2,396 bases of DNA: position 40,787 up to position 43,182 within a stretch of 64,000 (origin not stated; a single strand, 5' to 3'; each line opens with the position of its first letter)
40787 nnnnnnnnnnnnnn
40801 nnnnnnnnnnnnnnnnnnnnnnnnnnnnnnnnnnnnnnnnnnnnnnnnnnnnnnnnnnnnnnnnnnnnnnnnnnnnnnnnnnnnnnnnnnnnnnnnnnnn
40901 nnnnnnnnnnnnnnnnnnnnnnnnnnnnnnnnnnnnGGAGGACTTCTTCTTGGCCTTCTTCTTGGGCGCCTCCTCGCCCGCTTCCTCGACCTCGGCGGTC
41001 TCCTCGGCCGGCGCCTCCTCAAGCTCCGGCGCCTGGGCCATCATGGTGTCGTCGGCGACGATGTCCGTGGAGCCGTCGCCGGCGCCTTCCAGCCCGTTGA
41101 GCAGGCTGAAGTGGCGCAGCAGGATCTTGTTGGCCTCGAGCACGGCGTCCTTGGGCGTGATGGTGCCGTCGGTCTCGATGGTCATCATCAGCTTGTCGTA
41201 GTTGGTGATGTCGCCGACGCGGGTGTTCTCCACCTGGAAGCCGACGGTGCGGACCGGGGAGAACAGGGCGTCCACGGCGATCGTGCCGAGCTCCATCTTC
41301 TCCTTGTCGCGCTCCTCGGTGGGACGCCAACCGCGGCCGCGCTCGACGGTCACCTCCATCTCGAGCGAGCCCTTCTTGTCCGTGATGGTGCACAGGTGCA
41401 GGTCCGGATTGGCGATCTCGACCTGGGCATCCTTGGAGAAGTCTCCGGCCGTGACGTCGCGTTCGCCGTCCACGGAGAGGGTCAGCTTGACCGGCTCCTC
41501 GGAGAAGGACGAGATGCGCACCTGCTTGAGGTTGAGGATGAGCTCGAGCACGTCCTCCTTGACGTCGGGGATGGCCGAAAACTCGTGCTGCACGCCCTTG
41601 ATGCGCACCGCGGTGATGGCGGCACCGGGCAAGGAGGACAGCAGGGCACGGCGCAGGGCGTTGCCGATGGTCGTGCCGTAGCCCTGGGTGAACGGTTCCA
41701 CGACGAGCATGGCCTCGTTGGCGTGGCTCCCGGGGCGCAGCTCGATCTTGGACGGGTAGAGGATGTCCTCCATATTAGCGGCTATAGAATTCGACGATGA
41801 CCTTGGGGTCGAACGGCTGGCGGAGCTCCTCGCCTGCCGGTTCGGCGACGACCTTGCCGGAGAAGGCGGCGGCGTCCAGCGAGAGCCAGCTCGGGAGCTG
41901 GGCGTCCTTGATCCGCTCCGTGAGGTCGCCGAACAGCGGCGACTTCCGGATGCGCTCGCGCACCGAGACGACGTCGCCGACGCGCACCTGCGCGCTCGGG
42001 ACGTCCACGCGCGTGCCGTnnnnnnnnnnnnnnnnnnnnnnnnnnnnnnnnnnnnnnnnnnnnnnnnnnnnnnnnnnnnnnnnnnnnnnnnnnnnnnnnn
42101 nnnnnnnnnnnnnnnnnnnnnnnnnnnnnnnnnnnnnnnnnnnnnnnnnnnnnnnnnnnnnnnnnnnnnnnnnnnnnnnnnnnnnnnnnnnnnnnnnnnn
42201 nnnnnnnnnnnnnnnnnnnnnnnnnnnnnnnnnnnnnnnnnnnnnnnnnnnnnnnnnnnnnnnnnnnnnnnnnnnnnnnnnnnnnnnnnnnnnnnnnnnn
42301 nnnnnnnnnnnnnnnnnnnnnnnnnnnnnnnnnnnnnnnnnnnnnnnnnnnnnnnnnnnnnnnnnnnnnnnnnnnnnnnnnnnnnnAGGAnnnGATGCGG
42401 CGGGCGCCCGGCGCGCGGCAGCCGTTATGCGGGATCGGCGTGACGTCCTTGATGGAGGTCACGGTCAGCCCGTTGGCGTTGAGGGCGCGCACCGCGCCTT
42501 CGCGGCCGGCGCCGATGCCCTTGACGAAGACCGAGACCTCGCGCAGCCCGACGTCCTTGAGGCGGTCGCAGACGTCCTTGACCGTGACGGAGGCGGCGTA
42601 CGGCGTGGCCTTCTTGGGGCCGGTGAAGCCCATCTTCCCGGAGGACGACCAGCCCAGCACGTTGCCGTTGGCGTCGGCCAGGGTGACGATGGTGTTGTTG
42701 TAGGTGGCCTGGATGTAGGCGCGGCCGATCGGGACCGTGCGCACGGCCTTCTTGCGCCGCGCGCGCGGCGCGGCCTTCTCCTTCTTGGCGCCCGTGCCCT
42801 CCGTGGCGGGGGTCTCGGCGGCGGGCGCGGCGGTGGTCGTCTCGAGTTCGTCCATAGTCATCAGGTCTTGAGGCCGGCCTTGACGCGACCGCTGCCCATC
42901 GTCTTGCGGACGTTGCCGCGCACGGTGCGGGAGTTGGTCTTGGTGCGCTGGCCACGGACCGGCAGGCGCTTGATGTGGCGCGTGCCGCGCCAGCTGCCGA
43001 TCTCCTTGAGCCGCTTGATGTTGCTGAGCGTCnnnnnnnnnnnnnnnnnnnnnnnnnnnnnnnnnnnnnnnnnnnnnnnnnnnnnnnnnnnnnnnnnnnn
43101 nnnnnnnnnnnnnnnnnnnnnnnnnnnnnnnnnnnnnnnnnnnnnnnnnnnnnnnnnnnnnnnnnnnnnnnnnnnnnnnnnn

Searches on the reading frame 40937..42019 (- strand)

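Call 39: search_protein_families(library=pfam, proteins=[window:40937-42019:-], max_evalue=0.001)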
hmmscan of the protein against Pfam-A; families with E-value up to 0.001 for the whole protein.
window:40937-42019:- (361 aa): 2 families
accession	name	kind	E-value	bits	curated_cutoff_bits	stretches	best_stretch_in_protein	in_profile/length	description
PF01000.31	RNA_pol_A_bac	-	1.4e-32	112.8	33.9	1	138-254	1-119/119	RNA polymerase Rpb3/RpoA insert domain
PF01193.29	RNA_pol_L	-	2.5e-24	85.2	24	1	108-304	1-74/74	RNA polymerase Rpb3/Rpb11 dimerisation domain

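Call 50: search_protein_families(library=pfam, proteins=[window:40937-42019:-], max_evalue=10)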
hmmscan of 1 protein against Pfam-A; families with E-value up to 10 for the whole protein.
window:40937-42019:- (361 aa): 5 families
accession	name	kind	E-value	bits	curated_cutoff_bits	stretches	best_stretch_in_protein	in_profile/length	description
PF01000.31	RNA_pol_A_bac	-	1.4e-32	112.8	33.9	1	138-254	1-119/119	RNA polymerase Rpb3/RpoA insert domain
PF01193.29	RNA_pol_L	-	2.5e-24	85.2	24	1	108-304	1-74/74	RNA polymerase Rpb3/Rpb11 dimerisation domain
PF13656.11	RNA_pol_L_2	-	0.0042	17.2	27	1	275-304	40-69/75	RNA polymerase Rpb3/Rpb11 dimerisation domain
PF14221.11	DUF4330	-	0.024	15.2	27.6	1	137-202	58-126/167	Domain of unknown function (DUF4330)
PF05688.17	BIg21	-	0.085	13.9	27.4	1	174-232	20-85/109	Bacterial Immunoglobulin-like 21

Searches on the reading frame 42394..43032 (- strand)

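Call 39: search_protein_families(library=pfam, proteins=[window:42394-43032:-], max_evalue=0.001)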
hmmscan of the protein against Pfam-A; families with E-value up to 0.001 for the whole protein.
window:42394-43032:- (213 aa): 1 family
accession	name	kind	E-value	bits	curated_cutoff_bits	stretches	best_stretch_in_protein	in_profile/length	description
PF00411.24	Ribosomal_S11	-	8.7e-39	132.8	25.1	1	103-212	1-110/110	Ribosomal protein S11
